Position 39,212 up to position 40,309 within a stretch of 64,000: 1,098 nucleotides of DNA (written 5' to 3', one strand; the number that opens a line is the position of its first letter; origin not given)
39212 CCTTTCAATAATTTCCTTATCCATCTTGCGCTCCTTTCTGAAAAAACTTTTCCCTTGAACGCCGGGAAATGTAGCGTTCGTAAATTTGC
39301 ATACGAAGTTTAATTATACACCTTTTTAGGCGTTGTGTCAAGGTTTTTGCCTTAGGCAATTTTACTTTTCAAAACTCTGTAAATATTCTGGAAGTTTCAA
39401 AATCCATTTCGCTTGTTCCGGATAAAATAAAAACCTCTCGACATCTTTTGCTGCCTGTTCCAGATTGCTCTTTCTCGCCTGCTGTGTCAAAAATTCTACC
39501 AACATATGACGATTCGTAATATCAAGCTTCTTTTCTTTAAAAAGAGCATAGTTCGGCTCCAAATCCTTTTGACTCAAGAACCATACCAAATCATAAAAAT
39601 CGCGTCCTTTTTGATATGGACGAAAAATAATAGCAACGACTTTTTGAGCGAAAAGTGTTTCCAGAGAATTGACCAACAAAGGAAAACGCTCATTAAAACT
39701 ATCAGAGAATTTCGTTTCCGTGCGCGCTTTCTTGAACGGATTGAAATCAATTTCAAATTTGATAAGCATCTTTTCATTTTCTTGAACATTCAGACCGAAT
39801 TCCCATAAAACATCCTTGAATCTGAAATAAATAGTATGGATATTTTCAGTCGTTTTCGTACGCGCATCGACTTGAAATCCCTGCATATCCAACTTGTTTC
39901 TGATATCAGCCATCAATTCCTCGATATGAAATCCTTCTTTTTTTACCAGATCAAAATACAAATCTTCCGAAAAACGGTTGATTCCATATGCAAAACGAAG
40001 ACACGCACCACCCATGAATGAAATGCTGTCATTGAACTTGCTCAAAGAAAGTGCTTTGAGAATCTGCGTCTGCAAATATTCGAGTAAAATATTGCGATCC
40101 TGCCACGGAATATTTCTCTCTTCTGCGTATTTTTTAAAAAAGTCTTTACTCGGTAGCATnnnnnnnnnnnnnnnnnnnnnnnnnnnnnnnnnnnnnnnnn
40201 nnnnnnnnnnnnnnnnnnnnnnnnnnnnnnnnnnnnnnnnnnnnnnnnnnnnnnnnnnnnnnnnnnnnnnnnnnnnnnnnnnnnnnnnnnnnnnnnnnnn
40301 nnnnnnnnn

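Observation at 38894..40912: Type IV toxin-antitoxin / abortive-infection pair AbiEi-AbiEii with tandem TATAAT-containing operator repeats and an adjacent small helical protein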

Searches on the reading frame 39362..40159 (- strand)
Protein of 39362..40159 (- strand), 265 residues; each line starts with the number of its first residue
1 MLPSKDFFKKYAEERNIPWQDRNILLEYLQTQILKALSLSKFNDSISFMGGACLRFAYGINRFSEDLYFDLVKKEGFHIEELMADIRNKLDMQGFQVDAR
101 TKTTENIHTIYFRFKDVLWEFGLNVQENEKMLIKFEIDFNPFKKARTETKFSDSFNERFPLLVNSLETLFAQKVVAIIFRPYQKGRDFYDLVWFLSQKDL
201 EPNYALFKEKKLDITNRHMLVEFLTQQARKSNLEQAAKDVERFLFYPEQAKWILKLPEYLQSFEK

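Call 3: search_protein_families(library=pfam, proteins=[window:39362-40159:-], max_evalue=1)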
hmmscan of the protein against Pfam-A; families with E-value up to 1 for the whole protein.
window:39362-40159:- (265 aa): 2 families
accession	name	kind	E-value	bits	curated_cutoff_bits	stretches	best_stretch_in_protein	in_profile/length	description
PF08843.17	AbiEii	-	1.8e-23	84.2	22.5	1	32-216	1-191/238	Nucleotidyl transferase AbiEii toxin, Type IV TA system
PF25611.1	KCTD_C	-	0.12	12.4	27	0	76-120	73-115/120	KCTD C-terminal domain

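Call 4: search_protein_families(library=padloc, proteins=[window:39362-40159:-], max_evalue=1)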
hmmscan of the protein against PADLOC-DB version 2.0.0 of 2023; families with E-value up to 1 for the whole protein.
window:39362-40159:- (265 aa): 21 families
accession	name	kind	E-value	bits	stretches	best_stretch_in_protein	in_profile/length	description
PDLC02313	AbiEii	-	6.5e-51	171.3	1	20-262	18-253/254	AbiEii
PDLC02293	AbiEii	-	1.1e-46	157.6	1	19-250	15-252/270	AbiEii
PDLC02296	AbiEii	-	1.1e-23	81.8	1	7-246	7-250/282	AbiEii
PDLC02323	AbiEii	-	1.5e-18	65.3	1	26-219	21-206/248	AbiEii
PDLC02304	AbiEii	-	2.3e-17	61.8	1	8-234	7-227/260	AbiEii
PDLC02307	AbiEii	-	9.2e-14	49.7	1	39-233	16-181/219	AbiEii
PDLC02294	AbiEii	-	2.1e-12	45.5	1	17-242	14-235/260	AbiEii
PDLC02292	AbiEii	-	3.1e-12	44.9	1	27-235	31-242/283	AbiEii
PDLC02324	AbiEii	-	1e-11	43.1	1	31-211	11-170/231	AbiEii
PDLC02330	AbiEii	-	4.6e-10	37.6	1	27-197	8-161/219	AbiEii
PDLC02288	AbiEii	-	8.4e-10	36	1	8-202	17-211/294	AbiEii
PDLC02328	AbiEii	-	2.3e-08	32.2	1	42-197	11-144/203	AbiEii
PDLC02321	AbiEii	-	8.6e-08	30.2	2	147-241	165-253/296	AbiEii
PDLC02317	AbiEii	-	5.4e-07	26.9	2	40-79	38-78/396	AbiEii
PDLC02297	AbiEii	-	1.6e-05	22.4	1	27-105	25-115/307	AbiEii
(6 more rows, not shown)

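Call 5: search_protein_families(library=ncbifam, proteins=[window:39362-40159:-], max_evalue=1)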
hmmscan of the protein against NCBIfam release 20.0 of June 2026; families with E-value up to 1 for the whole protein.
window:39362-40159:- (265 aa): 1 family
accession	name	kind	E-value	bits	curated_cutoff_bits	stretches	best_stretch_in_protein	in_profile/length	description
NF002459.0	PRK01655.1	subfamily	0.15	12.1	123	0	9-37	17-45/132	transcriptional regulator Spx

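Call 10: search_solved_structures(query=window:39362-40159:-, max_evalue=1, show_alignments=3)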
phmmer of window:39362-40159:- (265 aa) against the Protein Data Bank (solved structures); distinct sequences matched with E-value up to 1: 3.
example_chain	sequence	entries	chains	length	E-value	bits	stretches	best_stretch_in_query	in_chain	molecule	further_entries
9hlo_B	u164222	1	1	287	0.00099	22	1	22-203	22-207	Abortive infection protein AbiGII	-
4o8s_A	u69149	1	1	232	0.012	18.4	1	35-96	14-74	Putative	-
4ok0_A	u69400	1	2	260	0.014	18.2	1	35-94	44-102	Putative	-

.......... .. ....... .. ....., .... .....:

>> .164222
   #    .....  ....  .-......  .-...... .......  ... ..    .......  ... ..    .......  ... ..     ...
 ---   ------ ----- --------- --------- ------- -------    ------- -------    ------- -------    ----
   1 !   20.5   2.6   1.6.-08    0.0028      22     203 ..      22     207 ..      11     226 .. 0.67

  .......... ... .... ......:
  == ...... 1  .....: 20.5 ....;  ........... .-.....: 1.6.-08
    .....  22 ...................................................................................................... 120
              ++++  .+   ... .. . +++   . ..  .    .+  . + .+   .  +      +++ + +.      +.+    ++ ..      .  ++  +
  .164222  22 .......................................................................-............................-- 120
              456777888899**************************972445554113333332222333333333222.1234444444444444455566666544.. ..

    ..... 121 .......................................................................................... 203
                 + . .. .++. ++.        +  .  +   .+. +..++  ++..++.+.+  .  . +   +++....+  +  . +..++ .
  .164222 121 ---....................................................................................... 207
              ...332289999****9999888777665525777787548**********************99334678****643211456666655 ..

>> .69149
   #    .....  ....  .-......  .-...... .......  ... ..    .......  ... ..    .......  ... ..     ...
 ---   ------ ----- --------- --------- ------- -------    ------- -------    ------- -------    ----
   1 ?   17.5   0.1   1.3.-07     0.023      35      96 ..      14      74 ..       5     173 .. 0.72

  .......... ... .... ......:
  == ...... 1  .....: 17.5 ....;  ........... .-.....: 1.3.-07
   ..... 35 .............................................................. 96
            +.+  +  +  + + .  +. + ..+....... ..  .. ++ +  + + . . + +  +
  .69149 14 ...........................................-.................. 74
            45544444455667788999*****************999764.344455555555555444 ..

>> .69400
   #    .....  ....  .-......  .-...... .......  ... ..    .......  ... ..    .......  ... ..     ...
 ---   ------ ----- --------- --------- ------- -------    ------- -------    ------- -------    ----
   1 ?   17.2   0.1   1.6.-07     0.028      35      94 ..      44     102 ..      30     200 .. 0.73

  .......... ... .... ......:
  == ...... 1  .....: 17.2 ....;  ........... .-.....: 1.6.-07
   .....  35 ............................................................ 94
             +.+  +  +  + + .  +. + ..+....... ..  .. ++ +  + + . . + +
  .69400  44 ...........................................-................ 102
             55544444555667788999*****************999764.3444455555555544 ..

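Call 18: find_homologous_proteins(query=window:39362-40159:-, max_evalue=0.00001)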
Query window:39362-40159:- (265 aa): 322 proteins with E <= 0.00001 among 622 candidates; the best 120 are listed.
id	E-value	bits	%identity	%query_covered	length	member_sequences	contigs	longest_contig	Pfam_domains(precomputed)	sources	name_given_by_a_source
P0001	1.2e-171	587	100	100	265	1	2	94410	PF08843.18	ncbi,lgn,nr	ncbi:MAG: nucleotidyl transferase AbiEii/AbiGii toxin family protein [Candidatus Moranbacteria bacte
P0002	5.6e-146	503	85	100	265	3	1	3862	PF08843.18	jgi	jgi:predicted nucleotidyltransferase component of viral defense system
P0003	2.3e-144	498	84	100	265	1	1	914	PF08843.18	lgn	-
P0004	5.3e-144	496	83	100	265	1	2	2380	PF08843.18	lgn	-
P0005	8.9e-144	496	83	100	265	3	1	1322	PF08843.18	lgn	-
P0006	4.3e-143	493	83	100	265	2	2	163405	PF08843.18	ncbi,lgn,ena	-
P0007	7.2e-143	493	83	100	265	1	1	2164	PF08843.18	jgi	jgi:predicted nucleotidyltransferase component of viral defense system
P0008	1.2e-141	489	82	100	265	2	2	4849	PF08843.18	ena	-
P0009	5.5e-141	487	83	100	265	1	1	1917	PF08843.18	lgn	-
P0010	9.1e-141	486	83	100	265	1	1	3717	PF08843.18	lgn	-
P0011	5.9e-140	483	82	100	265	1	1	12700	PF08843.18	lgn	-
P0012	2.8e-139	481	81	100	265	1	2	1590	PF08843.18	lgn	-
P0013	2.9e-139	481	80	100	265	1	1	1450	PF08843.18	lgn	-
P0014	2.0e-138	478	80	100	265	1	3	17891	PF08843.18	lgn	-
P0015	2.1e-138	478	82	100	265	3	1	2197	PF08843.18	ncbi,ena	-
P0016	3.1e-138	478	80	100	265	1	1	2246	PF08843.18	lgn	-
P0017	8.4e-138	476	80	100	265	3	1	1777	PF08843.18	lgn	-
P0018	9.7e-138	476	80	100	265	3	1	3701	PF08843.18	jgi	-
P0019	1.4e-136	472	79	100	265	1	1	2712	PF08843.18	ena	-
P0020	1.5e-136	472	80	100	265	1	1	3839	PF08843.18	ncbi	-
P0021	2.8e-136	471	78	100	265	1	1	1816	PF08843.18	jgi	jgi:predicted nucleotidyltransferase component of viral defense system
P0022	5.6e-136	470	78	100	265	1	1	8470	PF08843.18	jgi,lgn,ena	-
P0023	1.9e-135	468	79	100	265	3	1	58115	PF08843.18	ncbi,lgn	-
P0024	3.2e-135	468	78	100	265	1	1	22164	PF08843.18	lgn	-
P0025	3.4e-135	468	78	100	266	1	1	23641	PF08843.18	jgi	jgi:predicted nucleotidyltransferase component of viral defense system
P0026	3.6e-135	467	79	100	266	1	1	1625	PF08843.18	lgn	-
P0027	4.5e-135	467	78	100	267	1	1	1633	PF08843.18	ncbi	-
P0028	4.6e-135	467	78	100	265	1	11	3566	PF08843.18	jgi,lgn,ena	-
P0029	9.1e-135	466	77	100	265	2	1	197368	PF08843.18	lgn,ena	-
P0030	1.5e-134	465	77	100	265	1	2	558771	PF08843.18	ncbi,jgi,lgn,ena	ncbi:MAG: nucleotidyl transferase AbiEii/AbiGii toxin family protein [Parcubacteria group bacterium]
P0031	2.2e-134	465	77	100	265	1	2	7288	PF08843.18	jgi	-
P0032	2.2e-134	465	78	100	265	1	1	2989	PF08843.18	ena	-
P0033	3.3e-134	464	79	100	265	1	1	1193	PF08843.18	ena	-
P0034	4.1e-134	464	78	100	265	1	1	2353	PF08843.18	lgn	-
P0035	6.1e-134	463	78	99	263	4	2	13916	PF08843.18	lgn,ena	-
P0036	7.0e-134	463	78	100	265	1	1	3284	PF08843.18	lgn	-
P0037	7.4e-134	463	77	100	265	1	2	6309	PF08843.18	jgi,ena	-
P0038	1.4e-133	462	78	99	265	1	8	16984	PF08843.18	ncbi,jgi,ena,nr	ncbi:MAG: hypothetical protein CO139_00080 [Candidatus Moranbacteria bacterium CG_4_9_14_3_um_filter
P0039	1.6e-133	462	78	100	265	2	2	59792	PF08843.18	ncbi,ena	-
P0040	1.6e-133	462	77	100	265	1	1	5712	PF08843.18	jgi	jgi:predicted nucleotidyltransferase component of viral defense system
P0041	3.0e-133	461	78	100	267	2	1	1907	PF08843.18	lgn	-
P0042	5.6e-133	460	78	100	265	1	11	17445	PF08843.18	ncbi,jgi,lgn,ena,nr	ncbi:MAG: hypothetical protein COX29_04055 [Candidatus Moranbacteria bacterium CG23_combo_of_CG06-09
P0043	8.1e-133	460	77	100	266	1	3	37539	PF08843.18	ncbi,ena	-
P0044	1.0e-132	459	77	100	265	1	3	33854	PF08843.18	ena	-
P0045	1.4e-132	459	75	100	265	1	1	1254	PF08843.18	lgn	-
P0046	1.8e-132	459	76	100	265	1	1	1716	PF08843.18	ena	-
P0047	2.0e-132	458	77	100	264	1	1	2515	PF08843.18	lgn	-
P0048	2.1e-132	458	76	100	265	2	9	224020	PF08843.18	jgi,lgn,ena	jgi:predicted nucleotidyltransferase component of viral defense system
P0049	7.0e-132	457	77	100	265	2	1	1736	PF08843.18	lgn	-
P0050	8.1e-132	456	77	100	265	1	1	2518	PF08843.18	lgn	-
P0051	8.4e-132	456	77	99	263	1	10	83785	PF08843.18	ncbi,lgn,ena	-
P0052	9.4e-132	456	75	100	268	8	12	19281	PF08843.18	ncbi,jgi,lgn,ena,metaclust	metaclust:\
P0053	1.8e-131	455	75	100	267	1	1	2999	PF08843.18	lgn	-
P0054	2.7e-131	455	76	100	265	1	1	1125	PF08843.18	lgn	-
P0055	3.8e-131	454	75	100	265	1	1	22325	PF08843.18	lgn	-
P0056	4.4e-131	454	74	100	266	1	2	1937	PF08843.18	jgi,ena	-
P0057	6.3e-131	454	75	100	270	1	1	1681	PF08843.18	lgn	-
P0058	7.7e-131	453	76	100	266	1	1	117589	PF08843.18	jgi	jgi:predicted nucleotidyltransferase component of viral defense system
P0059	8.1e-131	453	76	100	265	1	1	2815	PF08843.18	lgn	-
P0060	8.4e-131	453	77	100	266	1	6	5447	PF08843.18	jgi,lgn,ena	-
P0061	1.1e-130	453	76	100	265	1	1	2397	PF08843.18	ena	-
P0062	1.3e-130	453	75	100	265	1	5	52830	PF08843.18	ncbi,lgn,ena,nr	ncbi:hypothetical protein BMS3Abin15_01067 [bacterium BMS3Abin15]|nr:hypothetical protein BMS3Abin15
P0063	1.3e-130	453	75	100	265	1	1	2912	PF08843.18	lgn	-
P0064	1.3e-130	452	75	100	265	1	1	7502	PF08843.18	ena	-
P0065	1.4e-130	452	75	100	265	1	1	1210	PF08843.18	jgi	jgi:predicted nucleotidyltransferase component of viral defense system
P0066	1.4e-130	452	76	99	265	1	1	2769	PF08843.18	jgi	-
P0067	1.5e-130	452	75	99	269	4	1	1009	PF08843.18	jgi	-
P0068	1.7e-130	452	75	100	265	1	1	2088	PF08843.18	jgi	jgi:predicted nucleotidyltransferase component of viral defense system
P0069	1.7e-130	452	76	100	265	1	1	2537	PF08843.18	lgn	-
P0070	2.7e-130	452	75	100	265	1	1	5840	PF08843.18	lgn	-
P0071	7.5e-130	450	77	100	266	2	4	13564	PF08843.18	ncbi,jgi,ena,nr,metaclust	ncbi:MAG: hypothetical protein CO141_00435 [Candidatus Moranbacteria bacterium CG_4_9_14_3_um_filter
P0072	9.7e-130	450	76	99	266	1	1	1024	PF08843.18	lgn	-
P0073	9.7e-130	450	74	100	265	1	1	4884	PF08843.18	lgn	-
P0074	1.1e-129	450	75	100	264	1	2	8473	PF08843.18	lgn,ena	-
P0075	1.2e-129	449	76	99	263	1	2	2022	PF08843.18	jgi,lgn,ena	jgi:predicted nucleotidyltransferase component of viral defense system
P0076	1.4e-129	449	74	100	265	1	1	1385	PF08843.18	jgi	jgi:predicted nucleotidyltransferase component of viral defense system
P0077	2.2e-129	449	75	100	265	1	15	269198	PF08843.18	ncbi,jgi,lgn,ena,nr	ncbi:MAG: hypothetical protein US57_C0011G0040 [Candidatus Moranbacteria bacterium GW2011_GWC2_37_73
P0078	3.3e-129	448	74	100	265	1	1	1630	PF08843.18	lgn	-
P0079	3.6e-129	448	75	100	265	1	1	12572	PF08843.18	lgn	-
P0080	3.7e-129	448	74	100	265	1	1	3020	PF08843.18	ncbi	-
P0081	4.5e-129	448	75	100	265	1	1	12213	PF08843.18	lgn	-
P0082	1.1e-128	446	75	100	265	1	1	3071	PF08843.18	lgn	-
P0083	1.4e-128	446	73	100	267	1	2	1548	PF08843.18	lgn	-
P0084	1.4e-128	446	72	100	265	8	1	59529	PF08843.18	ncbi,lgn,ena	ncbi:MAG: nucleotidyl transferase AbiEii/AbiGii toxin family protein [Candidatus Moraniibacteriota b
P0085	3.6e-128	445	74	100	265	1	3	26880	PF08843.18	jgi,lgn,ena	-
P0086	5.3e-128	444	74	100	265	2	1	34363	PF08843.18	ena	-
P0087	6.7e-128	444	74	100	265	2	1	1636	PF08843.18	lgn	-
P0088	1.0e-127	443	72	100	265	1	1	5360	PF08843.18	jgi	-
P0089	1.0e-127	443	73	100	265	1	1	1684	PF08843.18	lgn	-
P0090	1.2e-127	443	72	100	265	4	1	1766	PF08843.18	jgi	-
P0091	1.2e-127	443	74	100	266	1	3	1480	PF08843.18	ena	-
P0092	1.7e-127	442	72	100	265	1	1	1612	PF08843.18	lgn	-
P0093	2.9e-127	442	74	100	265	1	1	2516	PF08843.18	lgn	-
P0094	3.1e-127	441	74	100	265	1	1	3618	PF08843.18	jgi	jgi:predicted nucleotidyltransferase component of viral defense system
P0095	3.4e-127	441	74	100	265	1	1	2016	PF08843.18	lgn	-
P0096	4.7e-127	441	73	100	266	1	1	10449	PF08843.18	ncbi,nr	ncbi:MAG: hypothetical protein QG620_890 [Patescibacteria group bacterium]|nr:hypothetical protein [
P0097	5.4e-127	441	72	100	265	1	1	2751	PF08843.18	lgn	-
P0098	8.1e-127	440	75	100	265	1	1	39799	PF08843.18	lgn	-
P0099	9.5e-127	440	74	100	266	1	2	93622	PF08843.18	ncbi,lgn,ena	-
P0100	3.3e-126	438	73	100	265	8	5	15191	PF08843.18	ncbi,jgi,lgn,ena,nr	ncbi:MAG: hypothetical protein A2288_02325 [Candidatus Moranbacteria bacterium RIFOXYA12_FULL_44_15]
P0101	3.4e-126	438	73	99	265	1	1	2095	PF08843.18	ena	-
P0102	4.1e-126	438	74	100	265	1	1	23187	PF08843.18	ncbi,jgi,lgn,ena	ncbi:MAG: nucleotidyl transferase AbiEii/AbiGii toxin family protein [Candidatus Moraniibacteriota b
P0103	5.5e-126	437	73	100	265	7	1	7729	PF08843.18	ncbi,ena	-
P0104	6.5e-126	437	74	100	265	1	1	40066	PF08843.18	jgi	-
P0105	3.9e-125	435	72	100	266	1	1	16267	PF08843.18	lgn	-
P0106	4.0e-125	435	72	100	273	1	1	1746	PF08843.18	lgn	-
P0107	4.9e-125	434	73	99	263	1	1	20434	PF08843.18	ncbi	-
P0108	9.3e-125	433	72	100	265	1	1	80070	PF08843.18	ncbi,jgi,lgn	ncbi:MAG: nucleotidyl transferase AbiEii/AbiGii toxin family protein [Parcubacteria group bacterium]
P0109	1.3e-124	433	72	100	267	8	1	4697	PF08843.18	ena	-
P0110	2.1e-124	432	72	100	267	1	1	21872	PF08843.18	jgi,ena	-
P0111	2.3e-124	432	73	100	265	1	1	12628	PF08843.18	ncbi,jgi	-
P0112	3.7e-124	431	72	100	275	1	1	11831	PF08843.18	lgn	-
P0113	6.0e-124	431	69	99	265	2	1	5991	PF08843.18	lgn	-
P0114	6.4e-124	431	71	100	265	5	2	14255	PF08843.18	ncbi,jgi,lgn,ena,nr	ncbi:MAG: hypothetical protein ACD_7C00063G0004 [uncultured bacterium]|nr:MAG: hypothetical protein 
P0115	1.7e-123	429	71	99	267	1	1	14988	PF08843.18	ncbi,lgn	ncbi:MAG: nucleotidyl transferase AbiEii/AbiGii toxin family protein [Candidatus Moraniibacteriota b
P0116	1.9e-123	429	72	99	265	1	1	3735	PF08843.18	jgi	jgi:predicted nucleotidyltransferase component of viral defense system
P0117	2.0e-123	429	72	100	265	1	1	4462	PF08843.18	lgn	-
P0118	3.1e-123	428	74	99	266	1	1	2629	PF08843.18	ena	-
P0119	4.6e-123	428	71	99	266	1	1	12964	PF08843.18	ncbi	-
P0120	5.0e-123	428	72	100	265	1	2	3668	PF08843.18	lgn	-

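Call 60: search_solved_structures(query=A2, max_evalue=0.1, show_alignments=4)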
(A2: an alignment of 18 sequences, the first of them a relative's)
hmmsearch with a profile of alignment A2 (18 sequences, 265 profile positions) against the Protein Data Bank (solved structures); distinct sequences matched with E-value up to 0.1: 3.
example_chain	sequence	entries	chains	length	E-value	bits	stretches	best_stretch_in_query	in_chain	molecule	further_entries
9hlo_B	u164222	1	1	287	0.0003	23.8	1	22-208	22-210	Abortive infection protein AbiGII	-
4o8s_A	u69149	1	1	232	0.00088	22.3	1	44-93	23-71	Putative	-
4ok0_A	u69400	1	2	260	0.001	22.1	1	43-93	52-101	Putative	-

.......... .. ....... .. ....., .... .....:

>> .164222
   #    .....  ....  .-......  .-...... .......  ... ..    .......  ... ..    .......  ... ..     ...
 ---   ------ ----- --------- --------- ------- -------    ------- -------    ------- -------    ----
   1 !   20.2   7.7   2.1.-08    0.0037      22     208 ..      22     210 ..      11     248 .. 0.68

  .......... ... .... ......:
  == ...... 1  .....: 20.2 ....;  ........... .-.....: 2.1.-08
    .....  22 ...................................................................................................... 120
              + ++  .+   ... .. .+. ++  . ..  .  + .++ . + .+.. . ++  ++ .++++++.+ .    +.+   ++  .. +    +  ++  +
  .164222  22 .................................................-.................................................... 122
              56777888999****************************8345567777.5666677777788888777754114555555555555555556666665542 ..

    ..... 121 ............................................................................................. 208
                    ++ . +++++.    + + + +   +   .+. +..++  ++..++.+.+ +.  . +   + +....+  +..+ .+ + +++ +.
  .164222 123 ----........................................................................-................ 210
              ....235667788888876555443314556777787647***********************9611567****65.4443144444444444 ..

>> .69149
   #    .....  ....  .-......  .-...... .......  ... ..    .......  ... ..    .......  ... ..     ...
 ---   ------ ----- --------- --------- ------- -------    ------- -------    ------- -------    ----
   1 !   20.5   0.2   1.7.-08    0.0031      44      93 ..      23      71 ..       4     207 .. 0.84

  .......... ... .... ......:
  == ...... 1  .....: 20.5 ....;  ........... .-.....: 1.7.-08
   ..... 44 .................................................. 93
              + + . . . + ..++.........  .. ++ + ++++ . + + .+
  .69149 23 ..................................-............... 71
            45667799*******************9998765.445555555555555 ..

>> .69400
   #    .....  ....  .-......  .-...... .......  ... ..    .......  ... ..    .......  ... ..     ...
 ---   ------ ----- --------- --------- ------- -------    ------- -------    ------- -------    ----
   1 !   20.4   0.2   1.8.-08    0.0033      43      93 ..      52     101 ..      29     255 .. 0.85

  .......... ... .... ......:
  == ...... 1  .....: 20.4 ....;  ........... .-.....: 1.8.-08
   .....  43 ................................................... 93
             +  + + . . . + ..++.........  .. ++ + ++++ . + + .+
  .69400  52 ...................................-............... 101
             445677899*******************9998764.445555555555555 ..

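Call 75: predict_structure(alignment_id=A2)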
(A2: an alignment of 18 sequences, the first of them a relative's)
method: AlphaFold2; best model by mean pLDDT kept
length: 265 residues; sequences in the alignment: 18
mean_pLDDT: 72.9   pTM: 0.47
mean pLDDT of the five models: 72.9, 67.8, 67.0, 63.9, 62.8
residues with pLDDT >= 90: 41; 70-90: 122; 50-70: 69; < 50: 33
segments of 3 or more residues with pLDDT < 50: 49-52, 54-64, 143-154
pLDDT, mean of each block of 10 residues (from residue 1): 59 56 71 80 63 43 48 65 90 88 77 80 68 68 38 50 76 83 77 85 88 91 92 87 72 93 90
secondary structure, 60 per line:
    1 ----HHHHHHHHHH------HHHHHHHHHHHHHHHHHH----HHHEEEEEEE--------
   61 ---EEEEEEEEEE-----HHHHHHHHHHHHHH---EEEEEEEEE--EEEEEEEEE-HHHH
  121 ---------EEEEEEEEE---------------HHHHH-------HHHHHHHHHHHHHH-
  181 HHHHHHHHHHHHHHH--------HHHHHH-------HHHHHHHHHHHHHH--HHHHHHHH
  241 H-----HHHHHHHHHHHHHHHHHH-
elements in order: H5-14 H21-38 E46-52 E64-73 H79-92 E96-104 E107-115 H117-120 E130-138 H154-158 H166-179 H181-195 H204-209 H217-230 H233-241 H247-264
